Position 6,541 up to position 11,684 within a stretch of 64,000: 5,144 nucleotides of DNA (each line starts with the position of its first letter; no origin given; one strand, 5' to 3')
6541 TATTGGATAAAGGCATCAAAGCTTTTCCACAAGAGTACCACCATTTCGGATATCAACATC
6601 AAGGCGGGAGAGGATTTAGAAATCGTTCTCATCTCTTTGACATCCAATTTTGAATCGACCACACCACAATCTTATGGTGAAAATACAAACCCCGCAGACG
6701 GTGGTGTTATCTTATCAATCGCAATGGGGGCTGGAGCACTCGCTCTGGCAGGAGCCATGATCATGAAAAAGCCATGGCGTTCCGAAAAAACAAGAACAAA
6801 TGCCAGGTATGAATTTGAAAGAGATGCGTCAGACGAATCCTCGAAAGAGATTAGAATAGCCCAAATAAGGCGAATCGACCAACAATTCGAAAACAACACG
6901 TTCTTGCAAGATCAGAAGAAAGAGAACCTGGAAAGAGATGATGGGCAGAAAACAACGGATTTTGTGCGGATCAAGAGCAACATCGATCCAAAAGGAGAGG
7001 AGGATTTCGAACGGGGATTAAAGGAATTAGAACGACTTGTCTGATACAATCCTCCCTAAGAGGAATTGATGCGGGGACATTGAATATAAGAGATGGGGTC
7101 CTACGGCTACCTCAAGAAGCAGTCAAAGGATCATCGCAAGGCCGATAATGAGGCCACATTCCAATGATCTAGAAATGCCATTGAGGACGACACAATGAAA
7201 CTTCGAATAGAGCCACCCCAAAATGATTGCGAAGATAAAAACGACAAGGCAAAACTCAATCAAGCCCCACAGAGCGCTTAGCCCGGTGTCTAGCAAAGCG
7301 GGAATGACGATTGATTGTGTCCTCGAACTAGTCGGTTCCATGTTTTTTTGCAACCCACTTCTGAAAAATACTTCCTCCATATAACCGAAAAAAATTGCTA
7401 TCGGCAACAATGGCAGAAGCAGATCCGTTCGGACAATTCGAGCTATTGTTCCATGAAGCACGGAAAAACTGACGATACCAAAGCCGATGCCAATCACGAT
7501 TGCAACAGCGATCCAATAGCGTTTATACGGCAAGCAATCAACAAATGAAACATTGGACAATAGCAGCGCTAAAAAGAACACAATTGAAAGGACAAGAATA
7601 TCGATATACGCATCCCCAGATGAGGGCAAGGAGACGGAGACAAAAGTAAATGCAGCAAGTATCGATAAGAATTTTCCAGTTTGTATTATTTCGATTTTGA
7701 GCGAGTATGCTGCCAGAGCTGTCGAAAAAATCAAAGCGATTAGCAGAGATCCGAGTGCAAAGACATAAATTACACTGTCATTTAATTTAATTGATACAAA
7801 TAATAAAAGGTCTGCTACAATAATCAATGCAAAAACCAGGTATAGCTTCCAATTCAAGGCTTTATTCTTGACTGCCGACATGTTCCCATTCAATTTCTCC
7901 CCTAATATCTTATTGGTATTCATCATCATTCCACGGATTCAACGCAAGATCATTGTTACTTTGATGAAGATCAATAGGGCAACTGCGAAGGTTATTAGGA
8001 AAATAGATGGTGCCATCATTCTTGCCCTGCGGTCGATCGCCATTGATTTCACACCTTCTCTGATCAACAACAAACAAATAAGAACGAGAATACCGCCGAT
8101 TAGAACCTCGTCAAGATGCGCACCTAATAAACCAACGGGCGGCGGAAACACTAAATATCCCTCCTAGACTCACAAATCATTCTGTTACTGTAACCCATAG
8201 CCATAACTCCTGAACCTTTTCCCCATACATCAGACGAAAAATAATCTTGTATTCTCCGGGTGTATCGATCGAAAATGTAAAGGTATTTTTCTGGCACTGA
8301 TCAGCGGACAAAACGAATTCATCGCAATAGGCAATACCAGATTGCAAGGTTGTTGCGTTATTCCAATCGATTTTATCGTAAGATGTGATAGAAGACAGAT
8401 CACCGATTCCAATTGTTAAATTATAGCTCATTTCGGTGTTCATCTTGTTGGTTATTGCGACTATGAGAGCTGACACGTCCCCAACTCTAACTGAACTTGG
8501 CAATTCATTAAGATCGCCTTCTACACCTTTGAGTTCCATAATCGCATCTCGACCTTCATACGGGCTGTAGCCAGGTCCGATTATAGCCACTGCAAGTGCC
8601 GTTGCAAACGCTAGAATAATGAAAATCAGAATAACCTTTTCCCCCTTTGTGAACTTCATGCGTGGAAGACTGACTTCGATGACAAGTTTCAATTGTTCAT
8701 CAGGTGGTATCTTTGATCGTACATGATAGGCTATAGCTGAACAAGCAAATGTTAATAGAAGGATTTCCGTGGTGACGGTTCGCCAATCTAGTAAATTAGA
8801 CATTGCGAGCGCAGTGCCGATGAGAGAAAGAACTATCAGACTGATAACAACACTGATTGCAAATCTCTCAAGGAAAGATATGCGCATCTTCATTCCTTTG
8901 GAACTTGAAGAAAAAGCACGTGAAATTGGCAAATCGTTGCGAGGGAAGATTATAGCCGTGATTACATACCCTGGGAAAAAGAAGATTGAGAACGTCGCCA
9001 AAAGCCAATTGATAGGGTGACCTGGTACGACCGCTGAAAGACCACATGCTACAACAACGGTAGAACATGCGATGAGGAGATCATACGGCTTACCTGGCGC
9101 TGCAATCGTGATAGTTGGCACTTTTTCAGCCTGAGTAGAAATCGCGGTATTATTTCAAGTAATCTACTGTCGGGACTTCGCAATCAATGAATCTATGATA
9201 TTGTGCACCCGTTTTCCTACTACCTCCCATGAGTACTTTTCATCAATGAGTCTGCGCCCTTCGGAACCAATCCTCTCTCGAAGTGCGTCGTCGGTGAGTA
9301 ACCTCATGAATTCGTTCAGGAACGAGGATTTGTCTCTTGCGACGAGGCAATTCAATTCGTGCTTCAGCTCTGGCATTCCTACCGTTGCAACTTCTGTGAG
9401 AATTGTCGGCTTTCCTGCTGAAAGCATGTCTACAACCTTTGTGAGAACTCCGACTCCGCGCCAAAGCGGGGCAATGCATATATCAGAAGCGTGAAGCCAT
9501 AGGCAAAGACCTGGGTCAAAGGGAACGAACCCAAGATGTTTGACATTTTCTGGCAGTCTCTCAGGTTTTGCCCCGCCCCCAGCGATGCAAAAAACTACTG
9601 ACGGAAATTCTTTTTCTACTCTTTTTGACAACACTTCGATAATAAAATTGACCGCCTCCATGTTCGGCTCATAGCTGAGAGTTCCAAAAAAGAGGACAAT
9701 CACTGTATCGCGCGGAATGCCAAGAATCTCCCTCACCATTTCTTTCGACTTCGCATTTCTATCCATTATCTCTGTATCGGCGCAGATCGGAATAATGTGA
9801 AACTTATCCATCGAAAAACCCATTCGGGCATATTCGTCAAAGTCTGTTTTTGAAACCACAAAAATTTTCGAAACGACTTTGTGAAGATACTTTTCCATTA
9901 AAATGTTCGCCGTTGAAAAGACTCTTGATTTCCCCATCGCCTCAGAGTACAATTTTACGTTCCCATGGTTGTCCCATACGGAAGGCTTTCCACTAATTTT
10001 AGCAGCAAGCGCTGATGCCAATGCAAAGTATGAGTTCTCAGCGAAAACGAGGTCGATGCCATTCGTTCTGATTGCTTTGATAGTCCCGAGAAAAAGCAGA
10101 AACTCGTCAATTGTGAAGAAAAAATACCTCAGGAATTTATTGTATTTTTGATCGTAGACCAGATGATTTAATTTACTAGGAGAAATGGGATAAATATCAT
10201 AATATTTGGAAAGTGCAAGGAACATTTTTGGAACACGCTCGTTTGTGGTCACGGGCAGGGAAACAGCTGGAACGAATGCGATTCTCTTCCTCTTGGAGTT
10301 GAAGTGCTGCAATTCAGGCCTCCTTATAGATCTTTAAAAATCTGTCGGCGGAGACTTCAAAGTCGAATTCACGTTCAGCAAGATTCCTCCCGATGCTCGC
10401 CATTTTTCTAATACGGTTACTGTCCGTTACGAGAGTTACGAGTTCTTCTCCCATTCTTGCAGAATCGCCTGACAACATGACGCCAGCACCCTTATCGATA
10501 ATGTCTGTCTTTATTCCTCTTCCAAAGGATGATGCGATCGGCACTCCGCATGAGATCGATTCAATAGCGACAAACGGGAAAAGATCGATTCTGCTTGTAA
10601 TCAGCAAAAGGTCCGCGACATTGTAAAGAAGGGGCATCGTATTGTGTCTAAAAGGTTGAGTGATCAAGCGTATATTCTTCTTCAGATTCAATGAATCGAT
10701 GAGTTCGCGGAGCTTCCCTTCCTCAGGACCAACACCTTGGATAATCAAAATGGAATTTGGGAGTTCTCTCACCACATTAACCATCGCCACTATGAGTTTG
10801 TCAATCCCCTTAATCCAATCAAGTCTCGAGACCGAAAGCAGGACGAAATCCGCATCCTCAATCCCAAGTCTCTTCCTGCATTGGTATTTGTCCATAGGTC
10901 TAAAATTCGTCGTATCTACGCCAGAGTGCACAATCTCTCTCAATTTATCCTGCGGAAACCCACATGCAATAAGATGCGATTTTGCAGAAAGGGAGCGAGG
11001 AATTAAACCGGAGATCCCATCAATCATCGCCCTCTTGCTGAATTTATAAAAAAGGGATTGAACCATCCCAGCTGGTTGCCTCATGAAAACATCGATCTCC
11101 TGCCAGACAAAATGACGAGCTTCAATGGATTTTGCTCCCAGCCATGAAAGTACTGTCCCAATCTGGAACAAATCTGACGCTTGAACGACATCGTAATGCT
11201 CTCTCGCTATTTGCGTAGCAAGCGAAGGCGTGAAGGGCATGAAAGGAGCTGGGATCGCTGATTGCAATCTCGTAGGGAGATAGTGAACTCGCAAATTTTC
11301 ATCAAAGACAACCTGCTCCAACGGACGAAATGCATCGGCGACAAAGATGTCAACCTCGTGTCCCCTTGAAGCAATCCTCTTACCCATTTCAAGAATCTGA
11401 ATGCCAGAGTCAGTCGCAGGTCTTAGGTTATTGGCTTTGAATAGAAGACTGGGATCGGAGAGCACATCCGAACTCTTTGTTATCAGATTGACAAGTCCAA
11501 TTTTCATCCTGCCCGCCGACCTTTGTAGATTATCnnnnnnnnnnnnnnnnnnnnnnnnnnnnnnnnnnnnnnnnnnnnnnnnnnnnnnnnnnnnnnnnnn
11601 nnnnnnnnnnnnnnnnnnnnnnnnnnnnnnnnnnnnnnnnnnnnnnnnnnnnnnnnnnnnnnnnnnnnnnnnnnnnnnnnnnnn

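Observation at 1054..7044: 1,996-aa sequon-rich, double-anchored surface protein with a long charged cytoplasmic tail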

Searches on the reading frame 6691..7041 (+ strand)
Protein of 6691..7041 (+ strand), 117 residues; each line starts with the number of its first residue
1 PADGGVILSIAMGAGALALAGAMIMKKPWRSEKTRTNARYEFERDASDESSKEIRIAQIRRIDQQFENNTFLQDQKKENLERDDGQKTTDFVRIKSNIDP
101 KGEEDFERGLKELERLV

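Call 75: find_related_loci(query=window:6691-7041:+, collection=metagenome_contigs, flank=8000)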
Query window:6691-7041:+ (117 aa) in metagenome_contigs; peptide patterns used: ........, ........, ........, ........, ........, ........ (x = any residue, [..] = any of these).
374 stretches matched a pattern, but none encodes a relative of the query by tblastn (E <= 1e-3).
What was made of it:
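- Tried and rejected: It found nothing (call 75).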

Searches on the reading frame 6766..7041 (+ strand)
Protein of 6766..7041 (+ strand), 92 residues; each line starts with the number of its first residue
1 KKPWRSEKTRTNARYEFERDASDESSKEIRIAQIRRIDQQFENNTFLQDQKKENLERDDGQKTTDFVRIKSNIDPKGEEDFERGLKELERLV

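Call 21: find_homologous_proteins(query=window:6766-7041:+, max_evalue=10)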
Query seq(92 aa): no candidate shares three 5-residue words with the query. No homologue found.
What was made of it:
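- The tail search in the 5.8-billion-protein set found nothing but also missed known orthologues (call 21).
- Tried and rejected: There was no candidate (call 21).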

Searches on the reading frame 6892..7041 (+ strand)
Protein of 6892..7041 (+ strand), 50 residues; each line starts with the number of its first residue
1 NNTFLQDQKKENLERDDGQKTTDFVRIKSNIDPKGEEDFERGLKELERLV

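Call 77: find_related_loci(query=A5, collection=metagenome_contigs, flank=8000)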
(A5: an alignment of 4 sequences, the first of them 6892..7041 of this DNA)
Query A5 (50 aa) in metagenome_contigs; peptide patterns used: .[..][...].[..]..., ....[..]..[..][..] (x = any residue, [..] = any of these).
600 stretches matched a pattern (row limit reached: there are more); 2 encode a relative of the query (tblastn E <= 1e-3); 2 distinct loci.
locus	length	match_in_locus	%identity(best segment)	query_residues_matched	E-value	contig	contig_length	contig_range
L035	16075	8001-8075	76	26-50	2e-9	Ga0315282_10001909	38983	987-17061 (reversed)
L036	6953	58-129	67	26-49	2e-7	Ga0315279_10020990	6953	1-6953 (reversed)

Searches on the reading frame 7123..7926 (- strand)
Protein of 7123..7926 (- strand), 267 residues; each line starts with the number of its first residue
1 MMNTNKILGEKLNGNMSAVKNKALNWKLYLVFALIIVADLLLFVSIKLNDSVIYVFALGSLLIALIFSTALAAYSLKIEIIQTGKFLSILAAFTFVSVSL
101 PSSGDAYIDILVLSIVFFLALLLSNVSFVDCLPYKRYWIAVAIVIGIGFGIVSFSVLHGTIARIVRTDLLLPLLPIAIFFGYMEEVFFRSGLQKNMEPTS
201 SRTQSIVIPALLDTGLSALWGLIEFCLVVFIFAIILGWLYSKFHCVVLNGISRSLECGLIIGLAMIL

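Call 7: search_protein_families(library=pfam, proteins=[window:7123-7926:-], max_evalue=0.001)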
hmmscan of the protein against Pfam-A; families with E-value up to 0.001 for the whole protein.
window:7123-7926:- (267 aa): 1 family
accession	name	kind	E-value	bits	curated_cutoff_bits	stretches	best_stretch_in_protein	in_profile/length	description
PF02517.21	Rce1-like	-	2.1e-07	31.5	22.4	1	169-244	4-78/93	Type II CAAX prenyl endopeptidase Rce1-like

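Call 48: search_protein_families(library=pfam, proteins=[window:7123-7926:-], max_evalue=5)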
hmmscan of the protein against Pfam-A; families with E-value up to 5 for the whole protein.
window:7123-7926:- (267 aa): 3 families
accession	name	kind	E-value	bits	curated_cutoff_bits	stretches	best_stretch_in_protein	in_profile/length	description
PF02517.21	Rce1-like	-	2.1e-07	31.5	22.4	1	169-244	4-78/93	Type II CAAX prenyl endopeptidase Rce1-like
PF10166.14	DUF2368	-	0.31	11.1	25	1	150-194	61-105/134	Uncharacterised conserved protein (DUF2368)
PF13786.12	DUF4179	-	3.5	8.5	30.1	0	135-165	7-34/94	Domain of unknown function (DUF4179)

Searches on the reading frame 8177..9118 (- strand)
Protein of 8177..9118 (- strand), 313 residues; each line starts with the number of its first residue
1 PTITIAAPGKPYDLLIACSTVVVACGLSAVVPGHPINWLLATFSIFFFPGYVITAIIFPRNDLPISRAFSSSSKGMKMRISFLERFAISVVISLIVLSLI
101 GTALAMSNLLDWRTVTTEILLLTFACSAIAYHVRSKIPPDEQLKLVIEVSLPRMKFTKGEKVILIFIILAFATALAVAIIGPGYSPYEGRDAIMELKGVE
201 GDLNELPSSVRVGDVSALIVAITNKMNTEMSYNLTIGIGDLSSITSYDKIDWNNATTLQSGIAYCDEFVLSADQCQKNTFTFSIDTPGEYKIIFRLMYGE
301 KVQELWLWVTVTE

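Call 7: search_protein_families(library=pfam, proteins=[window:8177-9118:-], max_evalue=0.001)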
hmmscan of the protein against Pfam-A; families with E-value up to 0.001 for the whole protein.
window:8177-9118:- (313 aa): 1 family
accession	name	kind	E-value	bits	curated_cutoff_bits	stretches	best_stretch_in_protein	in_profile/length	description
PF07760.16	DUF1616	-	1e-28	100.9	31.6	1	19-303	5-290/307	Protein of unknown function (DUF1616)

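Call 9: search_protein_families(library=ncbifam, proteins=[window:8177-9118:-], max_evalue=0.1)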
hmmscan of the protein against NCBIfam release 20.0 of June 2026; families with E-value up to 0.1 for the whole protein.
window:8177-9118:- (313 aa): 0 families

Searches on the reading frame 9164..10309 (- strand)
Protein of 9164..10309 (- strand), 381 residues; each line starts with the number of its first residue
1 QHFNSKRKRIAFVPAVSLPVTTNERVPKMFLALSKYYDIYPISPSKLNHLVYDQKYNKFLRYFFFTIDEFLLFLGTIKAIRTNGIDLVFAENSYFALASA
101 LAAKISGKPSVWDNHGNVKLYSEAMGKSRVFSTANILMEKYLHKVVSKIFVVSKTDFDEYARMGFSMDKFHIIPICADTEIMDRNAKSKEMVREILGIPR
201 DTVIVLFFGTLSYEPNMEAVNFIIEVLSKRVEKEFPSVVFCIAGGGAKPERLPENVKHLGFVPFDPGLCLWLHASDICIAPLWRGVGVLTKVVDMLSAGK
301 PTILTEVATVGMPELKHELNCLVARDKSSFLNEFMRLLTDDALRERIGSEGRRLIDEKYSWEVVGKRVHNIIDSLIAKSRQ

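Call 7: search_protein_families(library=pfam, proteins=[window:9164-10309:-], max_evalue=0.001)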
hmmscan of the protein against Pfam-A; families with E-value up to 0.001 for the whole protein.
window:9164-10309:- (381 aa): 5 families
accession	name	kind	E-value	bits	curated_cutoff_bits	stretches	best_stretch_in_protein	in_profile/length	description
PF13692.12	Glyco_trans_1_4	-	3.7e-16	60.1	27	1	204-340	3-142/142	Glycosyl transferases group 1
PF13439.12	Glyco_transf_4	-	7e-10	39.6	28.5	1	75-180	63-169/170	Glycosyltransferase Family 4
PF00534.26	Glycos_transf_1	-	7.6e-08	32.5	26.4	1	190-353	3-171/172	Glycosyl transferases group 1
PF13524.12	Glyco_trans_1_2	-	3.1e-05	24.4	25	1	231-362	9-136/144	Glycosyl transferase-like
PF13579.12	Glyco_trans_4_4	-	0.00024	21.9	29.7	1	79-174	66-156/158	Glycosyl transferase 4-like domain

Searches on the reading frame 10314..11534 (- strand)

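Call 7: search_protein_families(library=pfam, proteins=[window:10314-11534:-], max_evalue=0.001)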
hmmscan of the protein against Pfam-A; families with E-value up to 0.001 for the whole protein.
window:10314-11534:- (406 aa): 5 families
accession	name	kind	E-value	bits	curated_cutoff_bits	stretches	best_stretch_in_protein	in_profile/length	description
PF00534.26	Glycos_transf_1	-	6.7e-20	71.7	26.4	1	220-378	6-165/172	Glycosyl transferases group 1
PF13692.12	Glyco_trans_1_4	-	3e-14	53.9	27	1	230-371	2-142/142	Glycosyl transferases group 1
PF13439.12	Glyco_transf_4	-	4.3e-12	46.8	28.5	1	46-209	7-169/170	Glycosyltransferase Family 4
PF13579.12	Glyco_trans_4_4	-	3.7e-09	37.6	29.7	1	46-199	6-153/158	Glycosyl transferase 4-like domain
PF20706.3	GT4-conflict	-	1e-07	31.8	26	1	226-348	194-323/385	Family 4 Glycosyltransferase in conflict systems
